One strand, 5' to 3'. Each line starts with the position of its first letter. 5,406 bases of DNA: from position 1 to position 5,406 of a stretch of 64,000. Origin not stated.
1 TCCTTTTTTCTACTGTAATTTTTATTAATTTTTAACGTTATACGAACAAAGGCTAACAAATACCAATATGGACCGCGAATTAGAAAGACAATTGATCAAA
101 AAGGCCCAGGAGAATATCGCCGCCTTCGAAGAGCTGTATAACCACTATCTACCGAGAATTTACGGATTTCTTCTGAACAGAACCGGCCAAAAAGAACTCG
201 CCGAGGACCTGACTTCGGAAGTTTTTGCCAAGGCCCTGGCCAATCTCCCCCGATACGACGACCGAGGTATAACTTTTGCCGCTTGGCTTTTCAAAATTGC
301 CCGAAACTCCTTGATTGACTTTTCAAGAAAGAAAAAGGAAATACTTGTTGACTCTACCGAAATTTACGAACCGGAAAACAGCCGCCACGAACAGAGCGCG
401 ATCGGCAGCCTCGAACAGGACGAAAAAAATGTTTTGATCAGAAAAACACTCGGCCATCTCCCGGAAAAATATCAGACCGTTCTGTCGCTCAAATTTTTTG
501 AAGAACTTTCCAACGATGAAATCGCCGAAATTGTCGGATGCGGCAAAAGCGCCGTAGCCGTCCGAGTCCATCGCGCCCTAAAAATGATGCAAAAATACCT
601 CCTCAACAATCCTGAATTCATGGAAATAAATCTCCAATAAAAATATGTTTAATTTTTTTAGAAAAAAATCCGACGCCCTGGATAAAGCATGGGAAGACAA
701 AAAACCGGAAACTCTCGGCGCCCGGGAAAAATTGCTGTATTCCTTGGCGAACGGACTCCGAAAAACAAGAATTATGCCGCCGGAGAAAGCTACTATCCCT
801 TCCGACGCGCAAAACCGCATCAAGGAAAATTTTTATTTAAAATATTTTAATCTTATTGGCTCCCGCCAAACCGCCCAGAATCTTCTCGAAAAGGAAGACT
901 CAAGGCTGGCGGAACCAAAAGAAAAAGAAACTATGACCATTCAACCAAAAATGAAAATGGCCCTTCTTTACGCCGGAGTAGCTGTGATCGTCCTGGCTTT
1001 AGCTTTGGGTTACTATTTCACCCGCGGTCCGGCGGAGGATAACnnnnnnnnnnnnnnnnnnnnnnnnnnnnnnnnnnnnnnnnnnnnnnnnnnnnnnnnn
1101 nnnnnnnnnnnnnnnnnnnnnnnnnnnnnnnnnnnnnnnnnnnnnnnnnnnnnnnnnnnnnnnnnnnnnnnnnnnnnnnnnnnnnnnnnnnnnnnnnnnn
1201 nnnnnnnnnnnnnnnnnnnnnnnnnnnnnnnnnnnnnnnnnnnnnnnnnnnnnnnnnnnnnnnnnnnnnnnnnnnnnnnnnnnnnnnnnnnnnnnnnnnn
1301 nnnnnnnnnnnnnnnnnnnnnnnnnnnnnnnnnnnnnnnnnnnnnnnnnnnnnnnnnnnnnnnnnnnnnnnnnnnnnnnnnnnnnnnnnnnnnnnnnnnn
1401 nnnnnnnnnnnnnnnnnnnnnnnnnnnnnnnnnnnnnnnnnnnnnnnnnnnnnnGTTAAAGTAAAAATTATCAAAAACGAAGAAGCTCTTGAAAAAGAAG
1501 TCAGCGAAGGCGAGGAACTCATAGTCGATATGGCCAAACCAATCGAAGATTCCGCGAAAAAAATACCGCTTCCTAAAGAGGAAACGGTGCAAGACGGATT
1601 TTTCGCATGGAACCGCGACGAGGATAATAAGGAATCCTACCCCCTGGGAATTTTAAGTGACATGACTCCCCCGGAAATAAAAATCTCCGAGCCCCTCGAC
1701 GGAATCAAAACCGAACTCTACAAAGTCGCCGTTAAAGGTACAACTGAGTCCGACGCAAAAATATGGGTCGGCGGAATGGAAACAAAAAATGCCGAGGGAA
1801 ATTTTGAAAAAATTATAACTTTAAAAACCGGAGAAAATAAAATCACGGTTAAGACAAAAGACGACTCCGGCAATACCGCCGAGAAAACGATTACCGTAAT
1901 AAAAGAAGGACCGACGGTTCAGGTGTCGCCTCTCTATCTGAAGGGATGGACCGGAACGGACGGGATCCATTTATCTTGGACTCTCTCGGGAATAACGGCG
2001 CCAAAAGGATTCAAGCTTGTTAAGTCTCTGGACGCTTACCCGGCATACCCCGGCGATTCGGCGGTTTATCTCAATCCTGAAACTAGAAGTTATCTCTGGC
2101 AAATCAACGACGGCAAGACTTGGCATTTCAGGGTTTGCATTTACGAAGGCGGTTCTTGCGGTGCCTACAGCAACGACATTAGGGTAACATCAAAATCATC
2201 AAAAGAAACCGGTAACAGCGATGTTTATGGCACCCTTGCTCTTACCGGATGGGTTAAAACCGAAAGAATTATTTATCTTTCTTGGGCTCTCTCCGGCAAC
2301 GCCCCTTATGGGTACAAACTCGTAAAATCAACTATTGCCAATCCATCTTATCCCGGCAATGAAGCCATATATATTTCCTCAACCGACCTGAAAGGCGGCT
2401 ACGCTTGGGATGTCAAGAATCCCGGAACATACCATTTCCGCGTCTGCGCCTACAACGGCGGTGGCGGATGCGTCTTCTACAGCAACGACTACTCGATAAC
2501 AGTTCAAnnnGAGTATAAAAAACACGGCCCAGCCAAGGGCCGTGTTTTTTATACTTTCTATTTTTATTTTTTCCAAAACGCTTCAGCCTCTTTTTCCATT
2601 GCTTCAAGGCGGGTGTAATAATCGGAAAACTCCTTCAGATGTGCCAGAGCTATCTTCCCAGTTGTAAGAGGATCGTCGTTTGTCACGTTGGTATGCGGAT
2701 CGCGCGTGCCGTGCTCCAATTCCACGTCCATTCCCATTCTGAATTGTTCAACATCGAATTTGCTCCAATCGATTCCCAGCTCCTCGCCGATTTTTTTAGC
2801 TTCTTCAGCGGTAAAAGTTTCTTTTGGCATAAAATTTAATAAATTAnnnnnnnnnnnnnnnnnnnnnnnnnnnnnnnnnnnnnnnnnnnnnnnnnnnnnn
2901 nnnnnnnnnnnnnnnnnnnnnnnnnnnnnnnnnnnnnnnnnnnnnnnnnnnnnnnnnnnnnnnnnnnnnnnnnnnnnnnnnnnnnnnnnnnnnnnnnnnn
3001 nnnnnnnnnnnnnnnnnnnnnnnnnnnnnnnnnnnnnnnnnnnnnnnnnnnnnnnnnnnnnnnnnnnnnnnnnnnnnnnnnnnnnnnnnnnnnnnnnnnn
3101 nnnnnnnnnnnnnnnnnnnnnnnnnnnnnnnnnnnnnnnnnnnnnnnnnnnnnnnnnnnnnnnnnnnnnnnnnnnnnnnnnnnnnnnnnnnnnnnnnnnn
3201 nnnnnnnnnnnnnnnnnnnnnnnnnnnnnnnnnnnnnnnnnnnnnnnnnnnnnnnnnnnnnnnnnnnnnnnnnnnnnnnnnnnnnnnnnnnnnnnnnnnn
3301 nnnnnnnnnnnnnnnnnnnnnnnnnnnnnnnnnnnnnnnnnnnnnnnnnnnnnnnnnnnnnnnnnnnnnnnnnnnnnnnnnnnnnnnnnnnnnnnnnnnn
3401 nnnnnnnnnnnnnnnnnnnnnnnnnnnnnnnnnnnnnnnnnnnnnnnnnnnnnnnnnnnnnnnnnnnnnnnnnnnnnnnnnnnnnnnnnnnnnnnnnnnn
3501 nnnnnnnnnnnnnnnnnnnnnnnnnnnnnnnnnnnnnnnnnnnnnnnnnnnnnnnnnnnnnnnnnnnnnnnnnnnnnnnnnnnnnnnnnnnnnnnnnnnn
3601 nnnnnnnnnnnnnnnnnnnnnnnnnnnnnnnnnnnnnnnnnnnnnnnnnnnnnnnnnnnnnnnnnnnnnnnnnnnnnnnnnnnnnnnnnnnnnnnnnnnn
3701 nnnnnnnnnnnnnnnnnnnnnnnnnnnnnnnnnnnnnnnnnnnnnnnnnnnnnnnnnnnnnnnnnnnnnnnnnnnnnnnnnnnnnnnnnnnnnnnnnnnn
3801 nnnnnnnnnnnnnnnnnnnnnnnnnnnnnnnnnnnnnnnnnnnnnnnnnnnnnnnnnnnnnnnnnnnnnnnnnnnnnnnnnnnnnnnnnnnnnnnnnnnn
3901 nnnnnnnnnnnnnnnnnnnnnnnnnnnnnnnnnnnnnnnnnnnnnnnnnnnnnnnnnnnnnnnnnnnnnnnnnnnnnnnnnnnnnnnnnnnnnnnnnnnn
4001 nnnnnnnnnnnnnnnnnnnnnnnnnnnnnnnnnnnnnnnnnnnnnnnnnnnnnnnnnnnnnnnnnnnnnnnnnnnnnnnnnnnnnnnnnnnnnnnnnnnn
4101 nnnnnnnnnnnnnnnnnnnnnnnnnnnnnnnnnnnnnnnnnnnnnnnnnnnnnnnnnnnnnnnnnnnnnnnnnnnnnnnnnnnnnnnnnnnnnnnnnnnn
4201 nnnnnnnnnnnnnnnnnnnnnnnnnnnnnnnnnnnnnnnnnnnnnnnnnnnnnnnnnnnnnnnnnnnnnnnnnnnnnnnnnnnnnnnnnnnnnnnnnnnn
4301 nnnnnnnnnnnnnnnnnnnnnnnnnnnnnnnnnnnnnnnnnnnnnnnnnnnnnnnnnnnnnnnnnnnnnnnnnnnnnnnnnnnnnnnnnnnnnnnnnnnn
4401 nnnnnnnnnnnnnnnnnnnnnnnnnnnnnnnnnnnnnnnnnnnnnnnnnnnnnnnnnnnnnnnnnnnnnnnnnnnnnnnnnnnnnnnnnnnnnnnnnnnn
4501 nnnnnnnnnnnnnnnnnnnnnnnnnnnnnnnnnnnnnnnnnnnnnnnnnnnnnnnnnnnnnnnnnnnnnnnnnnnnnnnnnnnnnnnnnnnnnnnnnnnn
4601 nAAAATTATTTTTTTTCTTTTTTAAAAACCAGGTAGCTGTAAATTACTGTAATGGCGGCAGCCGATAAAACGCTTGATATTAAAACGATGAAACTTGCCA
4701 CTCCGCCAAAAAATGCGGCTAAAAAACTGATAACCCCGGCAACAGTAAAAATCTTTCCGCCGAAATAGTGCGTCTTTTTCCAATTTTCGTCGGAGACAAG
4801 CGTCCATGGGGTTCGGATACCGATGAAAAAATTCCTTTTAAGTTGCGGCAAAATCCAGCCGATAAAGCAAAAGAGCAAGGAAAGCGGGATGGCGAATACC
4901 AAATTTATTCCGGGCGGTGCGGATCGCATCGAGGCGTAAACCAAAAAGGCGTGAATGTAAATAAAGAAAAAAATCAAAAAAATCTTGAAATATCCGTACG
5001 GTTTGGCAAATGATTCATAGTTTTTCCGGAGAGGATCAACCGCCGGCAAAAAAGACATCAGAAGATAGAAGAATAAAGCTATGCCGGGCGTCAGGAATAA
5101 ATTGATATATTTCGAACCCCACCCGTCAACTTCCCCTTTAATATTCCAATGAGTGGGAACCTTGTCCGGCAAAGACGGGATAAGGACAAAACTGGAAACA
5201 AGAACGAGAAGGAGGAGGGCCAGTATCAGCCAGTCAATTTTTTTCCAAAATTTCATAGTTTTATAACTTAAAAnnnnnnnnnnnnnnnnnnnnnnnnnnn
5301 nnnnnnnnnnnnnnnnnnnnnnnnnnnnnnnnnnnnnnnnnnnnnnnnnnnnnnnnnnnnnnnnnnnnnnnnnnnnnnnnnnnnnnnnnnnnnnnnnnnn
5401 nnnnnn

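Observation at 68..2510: ECF sigma / FecR-like anti-sigma pair with internally duplicated Cys-containing sensor domain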

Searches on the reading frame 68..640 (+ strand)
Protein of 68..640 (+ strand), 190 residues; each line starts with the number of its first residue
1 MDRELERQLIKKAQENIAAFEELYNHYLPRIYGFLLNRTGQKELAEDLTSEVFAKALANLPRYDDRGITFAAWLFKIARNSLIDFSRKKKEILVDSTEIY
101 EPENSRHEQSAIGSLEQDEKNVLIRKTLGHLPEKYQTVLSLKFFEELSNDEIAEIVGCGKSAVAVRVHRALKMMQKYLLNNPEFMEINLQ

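Call 3: search_protein_families(library=pfam, proteins=[window:68-640:+], max_evalue=0.1)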
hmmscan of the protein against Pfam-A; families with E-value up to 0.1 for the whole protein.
window:68-640:+ (190 aa): 8 families
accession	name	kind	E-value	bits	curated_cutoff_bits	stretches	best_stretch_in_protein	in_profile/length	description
PF04542.20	Sigma70_r2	-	4e-19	68.6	24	1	23-90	1-69/71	Sigma-70 region 2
PF08281.18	Sigma70_r4_2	-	5.4e-15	55.2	25.7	1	123-174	3-54/54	Sigma-70, region 4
PF04545.22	Sigma70_r4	-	2.3e-08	33.9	24.1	1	128-175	2-49/50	Sigma-70, region 4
PF07638.17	Sigma70_ECF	-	4.2e-05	24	21.1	1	38-170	42-175/185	ECF sigma factor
PF04297.20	UPF0122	-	0.00054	20.6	22.7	1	131-177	18-64/101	Putative helix-turn-helix protein, YlxM / p13 like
PF09139.17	Tam41_Mmp37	-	0.025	14.4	24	0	76-149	190-263/322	Phosphatidate cytidylyltransferase, mitochondrial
PF03047.20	ComC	-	0.036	14.3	20.4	0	144-157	10-23/31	COMC family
PF16934.11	Mersacidin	-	0.083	13.1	27.6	0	144-159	5-20/34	Two-component Enterococcus faecalis cytolysin (EFC)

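Call 4: search_protein_families(library=ncbifam, proteins=[window:68-640:+], max_evalue=0.1)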
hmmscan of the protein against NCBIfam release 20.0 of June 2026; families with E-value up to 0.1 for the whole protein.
window:68-640:+ (190 aa): 109 families (the best 25 are shown)
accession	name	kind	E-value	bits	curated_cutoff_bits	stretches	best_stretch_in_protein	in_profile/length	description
TIGR02952.1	Sig70_famx2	equivalog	2.7e-33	115.3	206.45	1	10-177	2-169/170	ECF subfamily RNA polymerase sigma factor, BldN family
TIGR02950.1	SigM_subfam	subfamily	1.7e-32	112.5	147.95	1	20-177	2-157/159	RNA polymerase sigma factor, SigM family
TIGR02937.1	sigma70-ECF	superfamily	2e-32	112.1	42.9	1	19-178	2-165/165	sigma-70 family RNA polymerase sigma factor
NF007216.0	PRK09638.1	equivalog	3.2e-27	95.5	194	1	6-178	5-174/180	RNA polymerase sigma factor SigY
TIGR02985.1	Sig70_bacteroi1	subfamily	3.4e-27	95.7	126.4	1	19-178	2-162/162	RNA polymerase sigma-70 factor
NF009166.1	PRK12513.1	equivalog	2.6e-26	92.5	206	1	12-178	16-186/193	RNA polymerase sigma factor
NF007223.0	PRK09641.1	equivalog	1.3e-24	87.1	209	1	5-178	4-184/187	RNA polymerase sigma factor SigW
NF009171.0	PRK12518.1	equivalog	6.9e-24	84.7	208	1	6-179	14-185/191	RNA polymerase sigma factor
NF058625.1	sigma_PG0214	equivalog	2.2e-23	82.8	130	1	19-180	5-163/170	GFO_1088 family ECF-type sigma factor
NF007215.0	PRK09637.1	equivalog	3.2e-22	79.4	212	1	20-180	3-156/181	RNA polymerase sigma factor SigZ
NF007226.0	PRK09644.1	equivalog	4.5e-22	78.9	199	1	20-178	3-157/166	RNA polymerase sigma factor SigM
TIGR02948.1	SigW_bacill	equivalog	5.5e-22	78.7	243.1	1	7-178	6-184/187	RNA polymerase sigma factor SigW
NF007220.0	PRK09639.1-5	equivalog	1.2e-21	77.3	260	1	19-180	4-166/181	RNA polymerase sigma factor SigX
TIGR02959.1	SigZ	equivalog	1.5e-21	77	168.65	1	26-180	3-150/170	RNA polymerase sigma factor SigZ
NF007230.0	PRK09648.1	subfamily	1.6e-21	76.9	209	1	4-178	12-189/195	RNA polymerase sigma factor ShbA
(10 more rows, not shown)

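Call 87: list_cluster_members(proteins=[P0007, window:68-637:+])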
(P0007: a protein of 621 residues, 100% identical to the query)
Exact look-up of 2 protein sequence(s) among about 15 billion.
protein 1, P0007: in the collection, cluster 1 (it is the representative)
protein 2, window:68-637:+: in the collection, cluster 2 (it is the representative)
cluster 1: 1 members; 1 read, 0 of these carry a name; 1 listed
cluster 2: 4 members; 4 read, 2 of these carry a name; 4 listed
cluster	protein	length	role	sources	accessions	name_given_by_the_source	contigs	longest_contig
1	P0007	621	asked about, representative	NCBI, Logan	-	-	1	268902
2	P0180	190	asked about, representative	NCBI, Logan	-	-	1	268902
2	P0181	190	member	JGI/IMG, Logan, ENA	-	RNA polymerase sigma-70 factor (ECF subfamily)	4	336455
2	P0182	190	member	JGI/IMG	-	RNA polymerase sigma-70 factor (ECF subfamily)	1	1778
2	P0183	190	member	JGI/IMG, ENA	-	-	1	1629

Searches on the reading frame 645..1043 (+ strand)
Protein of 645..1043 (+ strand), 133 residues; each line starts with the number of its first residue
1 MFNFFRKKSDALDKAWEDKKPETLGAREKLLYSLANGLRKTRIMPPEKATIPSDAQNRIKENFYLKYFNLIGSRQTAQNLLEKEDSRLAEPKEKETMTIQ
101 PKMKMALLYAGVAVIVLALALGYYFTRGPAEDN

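Call 6: search_protein_families(library=pfam, proteins=[window:645-1043:+], max_evalue=10)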
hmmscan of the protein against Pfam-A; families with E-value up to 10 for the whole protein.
seq(133 aa): 1 family
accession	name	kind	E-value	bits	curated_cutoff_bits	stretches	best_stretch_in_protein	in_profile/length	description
PF13038.11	DUF3899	-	0.16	12.9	23.4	1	74-121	43-86/88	Domain of unknown function (DUF3899)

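Call 68: predict_structure(alignment_id=A5)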
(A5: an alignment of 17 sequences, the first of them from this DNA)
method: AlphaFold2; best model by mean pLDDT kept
length: 132 residues; sequences in the alignment: 17
mean_pLDDT: 63.1   pTM: 0.29
mean pLDDT of the five models: 63.1, 62.7, 61.5, 61.1, 59.3
residues with pLDDT >= 90: 0; 70-90: 41; 50-70: 80; < 50: 11
segments of 3 or more residues with pLDDT < 50: 90-93
pLDDT, mean of each block of 10 residues (from residue 1): 56 76 78 75 58 68 60 56 55 50 57 74 61 46
secondary structure, 60 per line:
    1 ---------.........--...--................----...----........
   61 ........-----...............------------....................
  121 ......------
elements in order: H10-18 H26-41 H53-68 H74-88 H101-126

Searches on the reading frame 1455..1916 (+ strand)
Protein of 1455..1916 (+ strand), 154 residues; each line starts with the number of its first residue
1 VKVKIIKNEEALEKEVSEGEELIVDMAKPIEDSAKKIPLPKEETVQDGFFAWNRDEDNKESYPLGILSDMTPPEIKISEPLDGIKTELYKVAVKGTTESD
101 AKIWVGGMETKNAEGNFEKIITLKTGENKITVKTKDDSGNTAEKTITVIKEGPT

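Call 6: search_protein_families(library=pfam, proteins=[window:1455-1916:+], max_evalue=10)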
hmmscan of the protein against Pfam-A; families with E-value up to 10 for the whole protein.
seq(154 aa): 7 families
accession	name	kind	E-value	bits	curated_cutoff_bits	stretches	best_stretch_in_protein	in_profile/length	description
PF09136.16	Glucodextran_B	-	6e-14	52.2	27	1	73-149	1-80/83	Glucodextranase, domain B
PF19077.6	Big_13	-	0.0089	16.9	27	1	109-147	56-97/102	Bacterial Ig-like domain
PF02494.22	HYR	-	0.0096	16.7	21.7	1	69-148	2-79/81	HYR domain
PF12733.13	Cadherin-like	-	0.016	16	24.2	1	90-148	28-86/89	Cadherin-like beta sandwich domain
PF07495.19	Y_Y_Y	-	0.046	14.1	26.6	1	120-147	32-58/65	Y_Y_Y domain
PF18981.6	InlK_D3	-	0.094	13.2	25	1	110-148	33-73/75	Internalin K domain (D3/D4)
PF17936.7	Big_6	-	0.11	13.3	27.6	1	93-146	17-78/83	Bacterial Ig domain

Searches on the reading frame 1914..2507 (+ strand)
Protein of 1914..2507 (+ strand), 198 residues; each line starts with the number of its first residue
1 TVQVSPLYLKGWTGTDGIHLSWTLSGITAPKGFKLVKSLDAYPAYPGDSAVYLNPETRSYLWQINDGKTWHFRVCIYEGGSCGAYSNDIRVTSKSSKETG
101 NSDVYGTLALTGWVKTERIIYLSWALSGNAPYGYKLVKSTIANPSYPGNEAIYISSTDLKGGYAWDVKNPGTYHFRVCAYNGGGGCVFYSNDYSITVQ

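Call 8: find_homologous_proteins(query=window:1914-2507:+, max_evalue=0.001)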
Query seq(198 aa) (198 aa): 6 proteins with E <= 0.001 among 79 candidates.
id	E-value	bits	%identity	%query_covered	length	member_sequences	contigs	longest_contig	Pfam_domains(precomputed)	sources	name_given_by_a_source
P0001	1.1e-60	223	53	92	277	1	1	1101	PF09136.17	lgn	-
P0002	5.9e-46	175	45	95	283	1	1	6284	PF00041.28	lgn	-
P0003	5.8e-44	169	43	96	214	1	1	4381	PF00041.28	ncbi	ncbi:MAG: hypothetical protein ABFQ53_02000, partial [Patescibacteria group bacterium]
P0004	5.0e-41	159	40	95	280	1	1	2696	PF00041.28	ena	-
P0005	5.4e-28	116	43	86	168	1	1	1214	-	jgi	jgi:hypothetical protein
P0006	6.4e-14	70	48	37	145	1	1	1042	-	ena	-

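Call 37: find_encoding_contigs(protein=P0002, flank=5000, max_places=2)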
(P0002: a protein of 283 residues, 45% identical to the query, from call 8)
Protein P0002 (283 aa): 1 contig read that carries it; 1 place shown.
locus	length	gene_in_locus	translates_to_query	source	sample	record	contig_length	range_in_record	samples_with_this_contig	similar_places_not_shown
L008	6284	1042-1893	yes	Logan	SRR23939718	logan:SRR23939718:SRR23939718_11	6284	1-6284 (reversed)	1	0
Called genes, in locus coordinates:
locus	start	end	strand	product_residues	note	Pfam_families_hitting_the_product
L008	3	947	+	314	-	?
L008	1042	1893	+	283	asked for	PF00041:fn3 (weak)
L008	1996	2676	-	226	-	-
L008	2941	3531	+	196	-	-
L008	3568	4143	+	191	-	-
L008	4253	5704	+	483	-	PF03193:RsgA_GTPase (faint), PF13173:AAA_14 (faint), PF00005:ABC_tran, PF02463:SMC_N (faint), PF06414:Zeta_toxin (faint), PF13175:AAA_15 (faint), PF13191:AAA_16 (faint), PF00005:ABC_tran, +5 more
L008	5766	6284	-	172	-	?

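Call 39: search_protein_families(library=pfam, proteins=[L008:3-947:+, L008:1996-2676:-], max_evalue=0.1)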
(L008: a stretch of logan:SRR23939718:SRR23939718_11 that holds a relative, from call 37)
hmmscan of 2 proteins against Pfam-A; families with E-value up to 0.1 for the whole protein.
L008:3-947:+ (314 aa): 4 families
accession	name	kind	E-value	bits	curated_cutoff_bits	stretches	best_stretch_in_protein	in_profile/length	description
PF10503.15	Esterase_PHB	-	1.5e-06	28.1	23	1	58-205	3-144/219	Esterase PHB depolymerase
PF00326.27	Peptidase_S9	-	0.00096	19.1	22.6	1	151-189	60-98/213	Prolyl oligopeptidase family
PF02230.22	Abhydrolase_2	-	0.0098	16.2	23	1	69-214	12-170/217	Phospholipase/Carboxylesterase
PF00561.26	Abhydrolase_1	-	0.062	13.4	25.8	0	128-193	39-107/245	alpha/beta hydrolase fold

L008:1996-2676:- (226 aa): 0 families

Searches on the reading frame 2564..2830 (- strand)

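Call 3: search_protein_families(library=pfam, proteins=[window:2564-2830:-], max_evalue=0.1)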
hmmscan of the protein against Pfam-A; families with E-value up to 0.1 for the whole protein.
window:2564-2830:- (88 aa): 1 family
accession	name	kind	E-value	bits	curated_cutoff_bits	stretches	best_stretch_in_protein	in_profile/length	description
PF18905.5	DUF5661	-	9e-24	84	27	1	11-81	1-65/65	Protein of unknown function (DUF5661)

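Call 4: search_protein_families(library=ncbifam, proteins=[window:2564-2830:-], max_evalue=0.1)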
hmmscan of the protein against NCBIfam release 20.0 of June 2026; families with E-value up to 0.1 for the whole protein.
window:2564-2830:- (88 aa): 0 families

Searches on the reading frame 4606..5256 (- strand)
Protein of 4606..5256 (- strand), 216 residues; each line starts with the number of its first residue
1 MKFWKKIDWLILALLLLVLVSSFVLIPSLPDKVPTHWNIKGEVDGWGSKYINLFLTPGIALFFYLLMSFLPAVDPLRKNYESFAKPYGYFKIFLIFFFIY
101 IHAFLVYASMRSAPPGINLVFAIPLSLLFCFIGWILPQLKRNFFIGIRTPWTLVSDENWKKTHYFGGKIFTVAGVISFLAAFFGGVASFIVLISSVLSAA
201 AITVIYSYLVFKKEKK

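Call 3: search_protein_families(library=pfam, proteins=[window:4606-5256:-], max_evalue=0.1)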
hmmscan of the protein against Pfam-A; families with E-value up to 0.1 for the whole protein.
window:4606-5256:- (216 aa): 3 families
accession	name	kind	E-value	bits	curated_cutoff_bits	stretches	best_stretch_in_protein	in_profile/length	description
PF13630.11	SdpI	-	6.7e-19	68.3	28.2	1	139-207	2-71/71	SdpI/YfhL protein family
PF07853.16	DUF1648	-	4.3e-17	61.9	28.7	1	14-60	2-48/49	Domain of unknown function (DUF1648)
PF12650.12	DUF3784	-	0.082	13.6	28.1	1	160-213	40-92/94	Domain of unknown function (DUF3784)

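Call 4: search_protein_families(library=ncbifam, proteins=[window:4606-5256:-], max_evalue=0.1)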
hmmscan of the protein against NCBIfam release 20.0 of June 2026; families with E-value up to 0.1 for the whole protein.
window:4606-5256:- (216 aa): 0 families
